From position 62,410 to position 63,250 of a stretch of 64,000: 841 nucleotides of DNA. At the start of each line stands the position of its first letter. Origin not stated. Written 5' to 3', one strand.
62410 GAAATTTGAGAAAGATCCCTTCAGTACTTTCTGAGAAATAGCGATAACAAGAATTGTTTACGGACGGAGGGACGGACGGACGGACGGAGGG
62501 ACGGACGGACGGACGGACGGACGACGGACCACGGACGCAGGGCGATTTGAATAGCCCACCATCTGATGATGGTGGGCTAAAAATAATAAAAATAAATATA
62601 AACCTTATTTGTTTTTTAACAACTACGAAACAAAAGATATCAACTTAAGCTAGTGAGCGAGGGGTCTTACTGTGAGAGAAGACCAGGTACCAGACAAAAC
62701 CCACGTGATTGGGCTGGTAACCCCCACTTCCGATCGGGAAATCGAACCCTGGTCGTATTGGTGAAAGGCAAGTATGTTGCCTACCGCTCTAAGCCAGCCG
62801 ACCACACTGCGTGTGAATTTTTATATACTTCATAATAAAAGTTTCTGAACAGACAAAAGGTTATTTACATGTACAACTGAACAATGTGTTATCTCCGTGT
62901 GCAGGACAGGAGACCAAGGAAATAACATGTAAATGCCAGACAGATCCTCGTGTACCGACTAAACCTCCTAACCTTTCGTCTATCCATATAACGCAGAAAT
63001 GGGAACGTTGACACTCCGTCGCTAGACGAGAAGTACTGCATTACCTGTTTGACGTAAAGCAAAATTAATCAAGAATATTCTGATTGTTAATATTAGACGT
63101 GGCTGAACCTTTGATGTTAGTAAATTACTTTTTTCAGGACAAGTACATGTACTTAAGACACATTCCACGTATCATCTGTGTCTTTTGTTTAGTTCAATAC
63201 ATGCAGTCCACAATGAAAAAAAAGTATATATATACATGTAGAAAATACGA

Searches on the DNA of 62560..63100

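Call 70: search_rna_families(source=window, start=62560, end=63100, threshold=evalue, max_evalue=1)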
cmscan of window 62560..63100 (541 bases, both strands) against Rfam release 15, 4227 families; matches with E-value up to 1: 0.
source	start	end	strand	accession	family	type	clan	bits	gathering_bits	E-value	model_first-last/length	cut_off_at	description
